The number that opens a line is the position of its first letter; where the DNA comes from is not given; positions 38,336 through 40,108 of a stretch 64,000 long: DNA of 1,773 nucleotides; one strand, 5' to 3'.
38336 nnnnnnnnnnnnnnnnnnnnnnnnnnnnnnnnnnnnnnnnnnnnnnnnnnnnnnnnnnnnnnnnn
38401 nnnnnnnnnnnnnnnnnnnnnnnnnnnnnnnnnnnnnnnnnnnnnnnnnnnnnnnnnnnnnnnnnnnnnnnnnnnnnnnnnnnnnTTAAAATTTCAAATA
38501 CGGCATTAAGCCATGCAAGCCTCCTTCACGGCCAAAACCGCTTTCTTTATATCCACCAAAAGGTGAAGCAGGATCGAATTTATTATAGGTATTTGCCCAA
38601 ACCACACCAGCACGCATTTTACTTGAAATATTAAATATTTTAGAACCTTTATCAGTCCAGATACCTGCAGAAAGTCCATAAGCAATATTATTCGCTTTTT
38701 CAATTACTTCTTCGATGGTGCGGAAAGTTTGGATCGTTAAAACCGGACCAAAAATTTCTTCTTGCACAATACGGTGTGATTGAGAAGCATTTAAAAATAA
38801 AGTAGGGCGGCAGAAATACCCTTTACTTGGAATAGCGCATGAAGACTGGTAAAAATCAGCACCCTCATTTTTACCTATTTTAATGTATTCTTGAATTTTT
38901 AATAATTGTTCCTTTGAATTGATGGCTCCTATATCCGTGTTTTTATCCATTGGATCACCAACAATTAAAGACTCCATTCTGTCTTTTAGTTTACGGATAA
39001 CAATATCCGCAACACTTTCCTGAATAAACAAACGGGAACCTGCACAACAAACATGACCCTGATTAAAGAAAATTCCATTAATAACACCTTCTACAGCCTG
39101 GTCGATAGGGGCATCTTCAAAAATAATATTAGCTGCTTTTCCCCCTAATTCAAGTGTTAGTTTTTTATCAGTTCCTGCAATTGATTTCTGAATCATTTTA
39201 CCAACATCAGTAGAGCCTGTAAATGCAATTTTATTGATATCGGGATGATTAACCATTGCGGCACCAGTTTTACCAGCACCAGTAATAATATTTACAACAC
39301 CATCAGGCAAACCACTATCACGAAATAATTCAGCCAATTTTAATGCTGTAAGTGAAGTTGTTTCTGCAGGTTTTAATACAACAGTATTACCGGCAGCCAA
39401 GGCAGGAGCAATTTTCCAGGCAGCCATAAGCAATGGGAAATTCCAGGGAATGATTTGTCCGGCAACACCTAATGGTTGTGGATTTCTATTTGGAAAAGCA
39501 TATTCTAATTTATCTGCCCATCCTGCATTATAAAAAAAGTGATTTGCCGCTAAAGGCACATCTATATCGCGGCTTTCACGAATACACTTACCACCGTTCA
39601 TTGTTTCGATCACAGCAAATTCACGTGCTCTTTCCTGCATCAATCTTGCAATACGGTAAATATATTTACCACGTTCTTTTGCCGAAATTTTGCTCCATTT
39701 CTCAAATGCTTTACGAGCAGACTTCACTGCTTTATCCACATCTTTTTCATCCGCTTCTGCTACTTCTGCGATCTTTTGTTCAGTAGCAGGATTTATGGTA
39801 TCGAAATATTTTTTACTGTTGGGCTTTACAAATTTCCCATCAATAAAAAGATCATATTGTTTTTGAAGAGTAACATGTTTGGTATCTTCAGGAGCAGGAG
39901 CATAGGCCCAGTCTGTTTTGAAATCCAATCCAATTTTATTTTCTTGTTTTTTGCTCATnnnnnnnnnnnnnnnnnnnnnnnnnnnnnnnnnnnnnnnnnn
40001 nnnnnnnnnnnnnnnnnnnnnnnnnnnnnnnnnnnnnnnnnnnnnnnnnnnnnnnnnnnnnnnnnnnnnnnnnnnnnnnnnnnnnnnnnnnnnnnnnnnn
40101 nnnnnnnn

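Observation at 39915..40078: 82-bp tandem duplication copies the aldehyde dehydrogenase start codon region next to the REP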

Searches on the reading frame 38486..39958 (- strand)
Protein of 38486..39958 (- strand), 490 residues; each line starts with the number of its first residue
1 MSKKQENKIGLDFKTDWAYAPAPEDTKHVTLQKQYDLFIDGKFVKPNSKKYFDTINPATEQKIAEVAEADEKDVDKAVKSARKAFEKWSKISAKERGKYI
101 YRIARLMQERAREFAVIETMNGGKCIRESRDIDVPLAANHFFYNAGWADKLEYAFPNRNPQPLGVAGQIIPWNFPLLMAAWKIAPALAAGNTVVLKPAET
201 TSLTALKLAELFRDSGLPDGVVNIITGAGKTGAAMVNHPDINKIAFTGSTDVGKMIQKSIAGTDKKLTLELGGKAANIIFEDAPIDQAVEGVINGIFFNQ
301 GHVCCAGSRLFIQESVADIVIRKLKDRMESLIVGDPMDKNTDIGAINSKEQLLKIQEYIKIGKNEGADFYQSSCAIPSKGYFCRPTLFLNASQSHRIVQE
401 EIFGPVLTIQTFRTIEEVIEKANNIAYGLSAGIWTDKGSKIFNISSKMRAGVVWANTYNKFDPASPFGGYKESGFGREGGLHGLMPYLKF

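Call 5: search_protein_families(library=pfam, proteins=[window:38486-39958:-])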
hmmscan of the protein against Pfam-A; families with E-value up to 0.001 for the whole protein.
window:38486-39958:- (490 aa): 1 family
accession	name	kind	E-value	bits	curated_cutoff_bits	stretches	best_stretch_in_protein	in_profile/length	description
PF00171.27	Aldedh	-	4.6e-165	550.1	23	1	43-489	1-457/461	Aldehyde dehydrogenase family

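Call 8: search_protein_families(library=ncbifam, proteins=[window:38486-39958:-], max_evalue=0.01)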
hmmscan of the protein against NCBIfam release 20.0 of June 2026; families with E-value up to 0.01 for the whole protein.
window:38486-39958:- (490 aa): 44 families (the best 25 are shown)
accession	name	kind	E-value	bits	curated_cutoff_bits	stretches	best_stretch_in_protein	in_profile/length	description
TIGR01804.1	BADH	equivalog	4.6e-145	483.7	668.6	1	38-487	1-463/467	betaine-aldehyde dehydrogenase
NF045735.1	PaDhStyDPseudo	equivalog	4e-144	480.9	850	1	36-484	4-470/483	phenylacetaldehyde dehydrogenase StyD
NF045736.1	PaDhStyDRhodo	equivalog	1.8e-141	471.9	800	1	36-485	4-467/479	phenylacetaldehyde dehydrogenase StyD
NF009725.0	PRK13252.1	equivalog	1.3e-139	465.8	593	1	32-487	4-471/488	betaine-aldehyde dehydrogenase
TIGR02299.1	HpaE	equivalog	5.4e-138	460.6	638.35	1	37-484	3-465/488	5-carboxymethyl-2-hydroxymuconate semialdehyde dehydrogenase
NF050026.1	AcaldDHExaC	equivalog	5.8e-134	447.4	900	1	25-480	6-478/503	acetaldehyde dehydrogenase ExaC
NF010000.0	PRK13473.1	subfamily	5.3e-130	434.2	615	1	34-488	2-465/475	aminobutyraldehyde dehydrogenase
NF007352.0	PRK09847.1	equivalog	1.4e-118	396.5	850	1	29-485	14-481/495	aldehyde dehydrogenase PuuC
TIGR03216.1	OH_muco_semi_DH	equivalog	4.4e-118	394.9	693.25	1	37-487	3-471/481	2-hydroxymuconic semialdehyde dehydrogenase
NF042993.1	AlphKGSA_gudD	equivalog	9.9e-110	367.5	770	1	33-477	2-462/481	alpha-ketoglutaric semialdehyde dehydrogenase GucD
TIGR01780.1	SSADH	subfamily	4.6e-107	358.7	646.35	1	55-489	2-446/448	succinate-semialdehyde dehydrogenase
NF007497.0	PRK10090.1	equivalog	2.9e-105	352.8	500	1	31-489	3-471/480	aldehyde dehydrogenase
TIGR03374.1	ABALDH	equivalog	1.3e-102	344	909.3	1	34-487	1-463/472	aminobutyraldehyde dehydrogenase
NF040648.1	lactal_redase_Meth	equivalog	6.1e-98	328.8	650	1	37-479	1-446/463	lactaldehyde dehydrogenase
NF002852.0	PRK03137.1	subfamily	1.1e-97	327.9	648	1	29-477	31-493/514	L-glutamate gamma-semialdehyde dehydrogenase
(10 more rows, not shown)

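Call 12: find_encoding_contigs(protein=window:38486-39958:-, flank=3000, max_places=10)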
Protein window:38486-39958:- (490 aa): no gene with exactly this product is on record in the collection.

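Call 14: find_related_loci(query=window:38486-39958:-, collection=genome_contigs, flank=4000)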
Query window:38486-39958:- (490 aa) in genome_contigs; peptide patterns used: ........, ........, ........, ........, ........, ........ (x = any residue, [..] = any of these).
600 stretches matched a pattern (row limit reached: there are more); 596 encode a relative of the query (tblastn E <= 1e-3); the best 80 are kept; 80 distinct loci.
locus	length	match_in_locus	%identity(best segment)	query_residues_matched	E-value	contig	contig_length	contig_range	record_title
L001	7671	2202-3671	99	1-490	0e+0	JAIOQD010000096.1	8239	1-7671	MAG: Bacteroidetes bacterium isolate LakeFargette_0920_ALND_MAG_35_6 LacPavin_0920_ALND_scaffold_121330, whole genome sh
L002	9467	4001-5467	88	1-490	0e+0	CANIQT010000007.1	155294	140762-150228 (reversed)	MAG: Bacteroidetes bacterium isolate RH-15aug16-189 genome assembly, contig: RH-15aug16-C141, whole genome shotgun seque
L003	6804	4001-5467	87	1-490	0e+0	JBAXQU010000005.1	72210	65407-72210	MAG: Bacteroidota bacterium isolate ELA565 MAG565_5, whole genome shotgun sequence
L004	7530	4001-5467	88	1-490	0e+0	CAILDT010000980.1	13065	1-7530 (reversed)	MAG: uncultured Bacteroidetes bacterium isolate LinL4_bin-1161 genome assembly, contig: bin-1161:980/994, whole genome s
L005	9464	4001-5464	85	3-490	0e+0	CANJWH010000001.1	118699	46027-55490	MAG: Bacteroidetes bacterium isolate RH-23may17-764 genome assembly, contig: RH-23may17-C1020, whole genome shotgun sequ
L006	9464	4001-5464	84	3-490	0e+0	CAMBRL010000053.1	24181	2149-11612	MAG: Chitinophaga pinensis isolate MiH-14oct19-92 genome assembly, contig: MiH-14oct19-C4038, whole genome shotgun seque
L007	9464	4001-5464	83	3-490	0e+0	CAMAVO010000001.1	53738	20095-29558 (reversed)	MAG: Chitinophaga pinensis isolate MaH-04nov19-72 genome assembly, contig: MaH-04nov19-C1207, whole genome shotgun seque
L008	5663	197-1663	83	1-490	0e+0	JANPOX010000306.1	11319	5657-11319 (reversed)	MAG: Bacteroidia bacterium isolate VAR_83_metabat_522 VAR_83_k141_2301218, whole genome shotgun sequence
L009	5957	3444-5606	82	1-490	0e+0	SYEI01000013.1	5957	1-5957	MAG: Bacteroidota bacterium isolate F1-60-MAGs036 F1-60__c15725, whole genome shotgun sequence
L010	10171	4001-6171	80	5-490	0e+0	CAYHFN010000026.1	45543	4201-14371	MAG TPA_asm: uncultured Chitinophagaceae bacterium isolate ERP119702_co1_35 genome assembly, contig: NODE_663_length_455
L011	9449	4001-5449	81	9-490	0e+0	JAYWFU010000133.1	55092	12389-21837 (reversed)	MAG: Bacteroidia bacterium isolate GLR18_GL16_UP_2_concoct_108 GLR18_GL16_UP_2_concoct_108_132, whole genome shotgun seq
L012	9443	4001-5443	82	11-490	0e+0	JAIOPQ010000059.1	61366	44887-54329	MAG: Spirochaetia bacterium isolate LakeFargette_0920_ALND_MAG_49_9 LacPavin_0920_ALND_scaffold_160988, whole genome sho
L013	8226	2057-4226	80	3-488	0e+0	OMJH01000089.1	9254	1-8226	Bacteroidetes bacterium isolate AM_1111 genome assembly, contig: k99_343651, whole genome shotgun sequence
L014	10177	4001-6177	80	5-490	0e+0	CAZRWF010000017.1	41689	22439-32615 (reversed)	MAG TPA_asm: uncultured Chitinophagaceae bacterium isolate SRP287453_co1_101 genome assembly, contig: NODE_1444_length_4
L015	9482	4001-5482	78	3-490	0e+0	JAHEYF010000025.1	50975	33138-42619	MAG: Bacteroidetes bacterium isolate nzgw121 NODE_351_length_50976_cov_4.472284, whole genome shotgun sequence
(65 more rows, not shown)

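Call 46: find_homologous_proteins(query=window:38486-39958:-, max_evalue=1e-100)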
Query window:38486-39958:- (490 aa): 8000 proteins with E <= 1e-100 among 8000 candidates; the best 120 are listed.
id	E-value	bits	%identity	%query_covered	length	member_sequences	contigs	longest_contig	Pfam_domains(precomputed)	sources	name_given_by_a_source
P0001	0.0e+0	1117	100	100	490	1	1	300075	PF00171.28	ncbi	ncbi:MAG: aldehyde dehydrogenase family protein [Bacteroidota bacterium]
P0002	0.0e+0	1114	99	100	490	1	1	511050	PF00171.28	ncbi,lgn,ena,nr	ncbi:MAG: aldehyde dehydrogenase family protein [Bacteroidia bacterium]|nr:aldehyde dehydrogenase fa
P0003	0.0e+0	1112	99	100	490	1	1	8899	PF00171.28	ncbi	-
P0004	0.0e+0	1110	99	100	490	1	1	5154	PF00171.28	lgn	-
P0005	0.0e+0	1110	99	100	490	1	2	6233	PF00171.28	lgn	-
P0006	0.0e+0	1110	99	100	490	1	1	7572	PF00171.28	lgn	-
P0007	0.0e+0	1110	99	100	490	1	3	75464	PF00171.28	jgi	jgi:aldehyde dehydrogenase (NAD+)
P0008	0.0e+0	1109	99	100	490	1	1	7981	PF00171.28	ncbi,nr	ncbi:MAG: aldehyde dehydrogenase family protein [Bacteroidota bacterium]|nr:aldehyde dehydrogenase f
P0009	0.0e+0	1109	99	100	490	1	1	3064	PF00171.28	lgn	-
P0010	0.0e+0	1109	99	100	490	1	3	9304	PF00171.28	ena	-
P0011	0.0e+0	1109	99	100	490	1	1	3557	PF00171.28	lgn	-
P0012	0.0e+0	1109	99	100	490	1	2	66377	PF00171.28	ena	-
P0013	0.0e+0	1108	99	100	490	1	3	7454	PF00171.28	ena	-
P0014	0.0e+0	1105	99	100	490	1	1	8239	PF00171.28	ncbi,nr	ncbi:MAG: aldehyde dehydrogenase family protein [Bacteroidetes bacterium]|nr:aldehyde dehydrogenase 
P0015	0.0e+0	1095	97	100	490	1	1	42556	PF00171.28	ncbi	-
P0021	0.0e+0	1080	96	100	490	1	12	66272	PF00171.28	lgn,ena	-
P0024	0.0e+0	1075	96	100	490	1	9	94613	PF00171.28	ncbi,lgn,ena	-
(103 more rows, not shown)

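Call 47: find_encoding_contigs(protein=P0001, flank=1500, max_places=5)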
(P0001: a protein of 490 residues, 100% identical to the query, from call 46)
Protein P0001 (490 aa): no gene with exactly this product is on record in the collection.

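Call 48: find_encoding_contigs(protein=P0002, flank=1500, max_places=5)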
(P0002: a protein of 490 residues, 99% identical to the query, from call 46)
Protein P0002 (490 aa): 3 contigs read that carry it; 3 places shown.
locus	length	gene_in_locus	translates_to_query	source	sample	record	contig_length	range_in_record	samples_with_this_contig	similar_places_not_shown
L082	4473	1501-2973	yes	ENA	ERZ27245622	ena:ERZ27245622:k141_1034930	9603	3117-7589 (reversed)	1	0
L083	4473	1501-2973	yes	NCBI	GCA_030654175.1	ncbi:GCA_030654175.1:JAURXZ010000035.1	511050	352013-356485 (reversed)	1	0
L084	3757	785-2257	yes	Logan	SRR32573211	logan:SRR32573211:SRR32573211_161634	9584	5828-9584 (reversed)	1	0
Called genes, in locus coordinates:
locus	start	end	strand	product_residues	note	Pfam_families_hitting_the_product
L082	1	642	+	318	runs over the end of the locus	PF01791:DeoC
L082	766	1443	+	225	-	-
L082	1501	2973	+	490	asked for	PF00171:Aldedh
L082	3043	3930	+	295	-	PF00171:Aldedh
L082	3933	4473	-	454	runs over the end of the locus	-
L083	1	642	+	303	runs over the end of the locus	PF01791:DeoC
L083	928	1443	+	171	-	-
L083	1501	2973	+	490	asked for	PF00171:Aldedh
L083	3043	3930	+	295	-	PF00171:Aldedh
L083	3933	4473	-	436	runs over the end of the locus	-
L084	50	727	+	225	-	-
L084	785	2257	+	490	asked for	PF00171:Aldedh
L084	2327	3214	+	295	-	PF00171:Aldedh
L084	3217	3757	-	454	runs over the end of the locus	-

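Call 49: find_encoding_contigs(protein=P0007, flank=1500, max_places=5)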
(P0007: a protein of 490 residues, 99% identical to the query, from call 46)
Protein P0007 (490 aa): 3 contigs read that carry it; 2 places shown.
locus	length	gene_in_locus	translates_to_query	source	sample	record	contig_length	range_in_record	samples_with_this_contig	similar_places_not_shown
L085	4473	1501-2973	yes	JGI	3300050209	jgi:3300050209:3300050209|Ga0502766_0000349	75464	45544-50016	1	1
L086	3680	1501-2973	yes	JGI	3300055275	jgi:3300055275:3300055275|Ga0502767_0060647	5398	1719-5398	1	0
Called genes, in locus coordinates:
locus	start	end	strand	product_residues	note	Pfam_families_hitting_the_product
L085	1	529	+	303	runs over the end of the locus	PF01791:DeoC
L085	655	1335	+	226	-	-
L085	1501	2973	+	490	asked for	PF00171:Aldedh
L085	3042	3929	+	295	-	PF00171:Aldedh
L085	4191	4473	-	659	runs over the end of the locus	PF18962:Por_Secre_tail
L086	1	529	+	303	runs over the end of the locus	PF01791:DeoC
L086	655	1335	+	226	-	-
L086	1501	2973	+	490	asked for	PF00171:Aldedh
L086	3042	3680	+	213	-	?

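Call 53: find_encoding_contigs(protein=P0003, flank=1500, max_places=5)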
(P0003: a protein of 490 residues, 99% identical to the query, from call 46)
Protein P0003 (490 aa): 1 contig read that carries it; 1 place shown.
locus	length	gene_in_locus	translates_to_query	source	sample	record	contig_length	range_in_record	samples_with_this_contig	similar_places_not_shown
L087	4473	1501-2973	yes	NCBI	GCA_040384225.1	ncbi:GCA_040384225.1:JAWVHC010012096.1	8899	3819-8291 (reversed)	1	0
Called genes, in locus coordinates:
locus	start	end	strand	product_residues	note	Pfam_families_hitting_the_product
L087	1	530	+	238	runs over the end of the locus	PF01791:DeoC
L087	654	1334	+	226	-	-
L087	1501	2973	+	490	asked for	PF00171:Aldedh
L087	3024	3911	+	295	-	PF00171:Aldedh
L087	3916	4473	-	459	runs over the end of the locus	-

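Call 54: find_encoding_contigs(protein=P0012, flank=1500, max_places=5)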
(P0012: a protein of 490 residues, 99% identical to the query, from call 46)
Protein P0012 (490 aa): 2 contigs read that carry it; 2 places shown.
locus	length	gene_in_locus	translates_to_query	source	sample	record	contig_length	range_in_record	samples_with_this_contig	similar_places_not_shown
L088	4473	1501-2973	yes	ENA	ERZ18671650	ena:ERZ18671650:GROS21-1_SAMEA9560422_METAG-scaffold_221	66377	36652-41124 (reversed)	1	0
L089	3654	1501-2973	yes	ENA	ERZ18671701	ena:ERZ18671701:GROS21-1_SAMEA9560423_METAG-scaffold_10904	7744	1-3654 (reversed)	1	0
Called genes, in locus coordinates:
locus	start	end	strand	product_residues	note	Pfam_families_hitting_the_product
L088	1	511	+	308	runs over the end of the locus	PF01791:DeoC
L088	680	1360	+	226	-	-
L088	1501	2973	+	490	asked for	PF00171:Aldedh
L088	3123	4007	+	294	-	PF00171:Aldedh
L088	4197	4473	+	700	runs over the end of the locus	PF18962:Por_Secre_tail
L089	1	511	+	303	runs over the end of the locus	PF01791:DeoC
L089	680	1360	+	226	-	-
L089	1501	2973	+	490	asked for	PF00171:Aldedh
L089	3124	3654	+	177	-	?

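Call 55: find_encoding_contigs(protein=P0013, flank=1500, max_places=5)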
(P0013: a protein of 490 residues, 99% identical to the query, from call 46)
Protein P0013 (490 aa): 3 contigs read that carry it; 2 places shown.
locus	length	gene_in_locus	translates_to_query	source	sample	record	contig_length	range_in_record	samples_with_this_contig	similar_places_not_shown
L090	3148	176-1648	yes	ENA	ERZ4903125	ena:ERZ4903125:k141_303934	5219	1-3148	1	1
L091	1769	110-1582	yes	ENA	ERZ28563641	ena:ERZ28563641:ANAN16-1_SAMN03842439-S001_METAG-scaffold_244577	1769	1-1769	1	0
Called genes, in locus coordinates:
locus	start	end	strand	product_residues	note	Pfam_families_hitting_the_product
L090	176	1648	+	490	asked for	PF00171:Aldedh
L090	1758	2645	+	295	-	PF00171:Aldedh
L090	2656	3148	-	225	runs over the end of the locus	PF01895:PhoU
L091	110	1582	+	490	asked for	PF00171:Aldedh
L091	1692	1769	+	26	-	?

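Call 56: find_encoding_contigs(protein=P0010, flank=1500, max_places=5)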
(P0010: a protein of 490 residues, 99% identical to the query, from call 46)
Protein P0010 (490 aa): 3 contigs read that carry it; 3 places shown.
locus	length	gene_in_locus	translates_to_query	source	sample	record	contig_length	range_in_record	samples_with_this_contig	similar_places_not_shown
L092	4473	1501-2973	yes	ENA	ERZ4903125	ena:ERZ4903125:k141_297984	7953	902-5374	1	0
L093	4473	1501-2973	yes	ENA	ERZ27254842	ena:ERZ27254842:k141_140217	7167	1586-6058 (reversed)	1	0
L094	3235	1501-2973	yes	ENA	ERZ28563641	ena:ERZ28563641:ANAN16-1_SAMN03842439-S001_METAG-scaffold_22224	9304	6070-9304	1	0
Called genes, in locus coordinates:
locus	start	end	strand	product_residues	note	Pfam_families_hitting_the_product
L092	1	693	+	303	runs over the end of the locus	PF01791:DeoC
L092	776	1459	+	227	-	-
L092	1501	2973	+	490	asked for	PF00171:Aldedh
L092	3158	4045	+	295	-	PF00171:Aldedh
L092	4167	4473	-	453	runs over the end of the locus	-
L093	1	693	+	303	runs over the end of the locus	PF01791:DeoC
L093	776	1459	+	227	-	-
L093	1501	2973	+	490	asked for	PF00171:Aldedh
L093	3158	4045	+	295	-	PF00171:Aldedh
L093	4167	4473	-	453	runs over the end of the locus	-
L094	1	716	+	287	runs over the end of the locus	-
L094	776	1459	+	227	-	-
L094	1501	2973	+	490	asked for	PF00171:Aldedh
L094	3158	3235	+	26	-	?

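Call 58: find_encoding_contigs(protein=P0021, flank=1200, max_places=10)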
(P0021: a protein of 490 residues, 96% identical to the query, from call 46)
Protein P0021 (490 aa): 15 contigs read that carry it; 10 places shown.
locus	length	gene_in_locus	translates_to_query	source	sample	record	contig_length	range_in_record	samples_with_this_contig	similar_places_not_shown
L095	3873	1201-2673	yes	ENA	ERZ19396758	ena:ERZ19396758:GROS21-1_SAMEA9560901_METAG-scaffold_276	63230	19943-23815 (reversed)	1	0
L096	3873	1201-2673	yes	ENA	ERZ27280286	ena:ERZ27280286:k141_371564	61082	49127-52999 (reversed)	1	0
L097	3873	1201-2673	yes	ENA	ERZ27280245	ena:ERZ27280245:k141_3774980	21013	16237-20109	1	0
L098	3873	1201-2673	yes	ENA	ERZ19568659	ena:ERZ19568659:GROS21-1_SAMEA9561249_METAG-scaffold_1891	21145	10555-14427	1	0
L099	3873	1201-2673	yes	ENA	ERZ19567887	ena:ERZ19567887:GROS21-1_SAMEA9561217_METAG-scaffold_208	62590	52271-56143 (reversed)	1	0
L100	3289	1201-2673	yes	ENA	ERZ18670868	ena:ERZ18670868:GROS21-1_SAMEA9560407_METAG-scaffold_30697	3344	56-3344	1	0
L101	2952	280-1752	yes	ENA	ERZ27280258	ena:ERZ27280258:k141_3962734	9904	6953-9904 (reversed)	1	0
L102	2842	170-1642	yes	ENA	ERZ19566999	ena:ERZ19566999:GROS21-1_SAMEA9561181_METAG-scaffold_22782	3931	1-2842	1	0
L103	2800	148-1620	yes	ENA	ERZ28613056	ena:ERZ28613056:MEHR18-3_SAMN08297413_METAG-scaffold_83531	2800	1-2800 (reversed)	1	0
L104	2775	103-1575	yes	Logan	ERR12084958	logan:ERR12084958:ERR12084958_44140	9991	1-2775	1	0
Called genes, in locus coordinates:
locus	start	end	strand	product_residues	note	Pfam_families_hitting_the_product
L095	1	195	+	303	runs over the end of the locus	PF01791:DeoC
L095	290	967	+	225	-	-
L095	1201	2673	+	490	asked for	PF00171:Aldedh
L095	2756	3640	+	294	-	PF00171:Aldedh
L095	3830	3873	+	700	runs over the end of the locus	PF18962:Por_Secre_tail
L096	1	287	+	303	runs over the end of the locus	PF01791:DeoC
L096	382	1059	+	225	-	-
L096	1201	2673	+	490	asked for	PF00171:Aldedh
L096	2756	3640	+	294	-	PF00171:Aldedh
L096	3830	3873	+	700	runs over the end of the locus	PF18962:Por_Secre_tail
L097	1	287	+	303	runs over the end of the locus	PF01791:DeoC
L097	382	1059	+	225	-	-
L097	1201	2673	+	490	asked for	PF00171:Aldedh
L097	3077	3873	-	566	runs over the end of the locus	?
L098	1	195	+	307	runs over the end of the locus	-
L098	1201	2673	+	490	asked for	PF00171:Aldedh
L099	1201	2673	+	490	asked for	PF00171:Aldedh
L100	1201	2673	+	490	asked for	PF00171:Aldedh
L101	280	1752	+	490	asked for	PF00171:Aldedh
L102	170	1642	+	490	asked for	PF00171:Aldedh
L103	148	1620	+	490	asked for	PF00171:Aldedh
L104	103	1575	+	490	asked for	PF00171:Aldedh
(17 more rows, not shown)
